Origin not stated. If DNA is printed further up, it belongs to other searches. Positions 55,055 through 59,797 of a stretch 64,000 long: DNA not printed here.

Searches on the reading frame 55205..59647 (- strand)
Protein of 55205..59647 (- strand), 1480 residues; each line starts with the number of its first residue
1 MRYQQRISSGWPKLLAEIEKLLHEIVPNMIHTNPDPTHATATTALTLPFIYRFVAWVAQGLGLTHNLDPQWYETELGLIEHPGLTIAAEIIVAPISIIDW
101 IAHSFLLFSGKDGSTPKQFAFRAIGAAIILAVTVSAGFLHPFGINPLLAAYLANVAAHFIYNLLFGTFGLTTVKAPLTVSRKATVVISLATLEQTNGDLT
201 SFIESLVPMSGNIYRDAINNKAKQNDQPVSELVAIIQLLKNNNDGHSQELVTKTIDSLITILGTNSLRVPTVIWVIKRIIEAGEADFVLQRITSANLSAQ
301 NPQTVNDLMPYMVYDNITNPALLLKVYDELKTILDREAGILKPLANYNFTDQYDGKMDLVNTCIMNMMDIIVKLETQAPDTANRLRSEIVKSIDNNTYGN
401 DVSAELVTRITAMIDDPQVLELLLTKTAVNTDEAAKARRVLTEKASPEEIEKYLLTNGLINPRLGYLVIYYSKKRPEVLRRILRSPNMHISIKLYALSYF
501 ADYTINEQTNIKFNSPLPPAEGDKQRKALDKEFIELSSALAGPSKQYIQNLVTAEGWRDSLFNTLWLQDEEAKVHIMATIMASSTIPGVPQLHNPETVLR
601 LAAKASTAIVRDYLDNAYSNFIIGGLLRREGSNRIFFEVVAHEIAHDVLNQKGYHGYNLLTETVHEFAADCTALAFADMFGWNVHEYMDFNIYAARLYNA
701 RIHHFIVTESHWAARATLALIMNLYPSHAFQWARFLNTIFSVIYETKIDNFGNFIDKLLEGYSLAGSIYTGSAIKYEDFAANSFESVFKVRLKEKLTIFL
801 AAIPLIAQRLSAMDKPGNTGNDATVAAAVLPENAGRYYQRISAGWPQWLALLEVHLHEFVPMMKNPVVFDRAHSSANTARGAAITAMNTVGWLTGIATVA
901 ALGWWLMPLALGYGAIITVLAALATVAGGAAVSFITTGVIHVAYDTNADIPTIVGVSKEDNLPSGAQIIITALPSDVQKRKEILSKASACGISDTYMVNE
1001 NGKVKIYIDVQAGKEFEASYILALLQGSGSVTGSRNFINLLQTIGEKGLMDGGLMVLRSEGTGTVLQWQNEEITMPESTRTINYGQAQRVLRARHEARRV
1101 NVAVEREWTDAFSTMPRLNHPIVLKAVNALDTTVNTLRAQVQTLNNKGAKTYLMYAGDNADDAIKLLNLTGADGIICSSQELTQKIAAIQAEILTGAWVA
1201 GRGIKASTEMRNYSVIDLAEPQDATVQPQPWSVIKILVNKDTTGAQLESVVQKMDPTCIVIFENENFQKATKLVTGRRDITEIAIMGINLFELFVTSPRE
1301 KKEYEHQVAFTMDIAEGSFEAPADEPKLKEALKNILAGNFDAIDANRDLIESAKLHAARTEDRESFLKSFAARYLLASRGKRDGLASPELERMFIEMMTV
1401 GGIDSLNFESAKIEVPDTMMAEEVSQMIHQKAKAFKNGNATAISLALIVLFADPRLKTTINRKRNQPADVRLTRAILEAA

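Call 55: search_protein_families(library=pfam, proteins=[window:55205-59647:-], max_evalue=0.01)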
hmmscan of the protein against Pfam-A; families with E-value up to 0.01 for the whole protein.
window:55205-59647:- (1480 aa): 0 families

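Call 56: list_cluster_members(proteins=[window:55208-59647:-, window:53662-55086:+, window:49921-50403:+])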
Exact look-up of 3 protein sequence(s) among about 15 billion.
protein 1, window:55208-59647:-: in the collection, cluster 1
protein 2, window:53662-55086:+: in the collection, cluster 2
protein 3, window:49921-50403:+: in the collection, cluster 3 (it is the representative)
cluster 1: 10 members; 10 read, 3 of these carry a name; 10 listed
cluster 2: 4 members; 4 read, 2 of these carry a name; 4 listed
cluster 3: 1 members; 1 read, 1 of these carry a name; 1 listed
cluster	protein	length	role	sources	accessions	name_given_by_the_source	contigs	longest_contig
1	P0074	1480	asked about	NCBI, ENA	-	-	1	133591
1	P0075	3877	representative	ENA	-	-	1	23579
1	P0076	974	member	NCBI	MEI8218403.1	MAG: hypothetical protein WCG51_05085, partial [Elusimicrobiota bacterium]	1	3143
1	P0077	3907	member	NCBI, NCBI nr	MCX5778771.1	MAG: hypothetical protein NTU66_06120 [Elusimicrobia bacterium] | hypothetical protein [Elusimicrobiota bacterium]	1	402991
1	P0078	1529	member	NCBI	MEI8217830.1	MAG: hypothetical protein WCG51_02110 [Elusimicrobiota bacterium]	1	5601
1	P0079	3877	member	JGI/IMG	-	-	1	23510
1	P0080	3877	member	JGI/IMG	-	-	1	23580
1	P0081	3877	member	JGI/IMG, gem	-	-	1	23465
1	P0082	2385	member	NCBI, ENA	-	-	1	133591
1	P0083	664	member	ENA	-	-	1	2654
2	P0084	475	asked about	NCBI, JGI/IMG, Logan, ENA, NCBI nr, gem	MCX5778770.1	MAG: tetratricopeptide repeat protein [Elusimicrobia bacterium] | tetratricopeptide repeat protein [Elusimicrobiota bacterium]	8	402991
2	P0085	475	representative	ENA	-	-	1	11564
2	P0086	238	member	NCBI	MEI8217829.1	MAG: tetratricopeptide repeat protein, partial [Elusimicrobiota bacterium]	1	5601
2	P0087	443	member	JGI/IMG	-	-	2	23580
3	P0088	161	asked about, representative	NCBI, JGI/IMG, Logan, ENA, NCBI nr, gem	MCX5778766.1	MAG: hypothetical protein NTU66_06095 [Elusimicrobia bacterium] | hypothetical protein [Elusimicrobiota bacterium]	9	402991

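Call 62: search_protein_families(library=padloc, proteins=[window:55208-59647:-], max_evalue=0.01)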
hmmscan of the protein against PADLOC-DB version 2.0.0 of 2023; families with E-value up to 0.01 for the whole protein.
window:55208-59647:- (1480 aa): 0 families
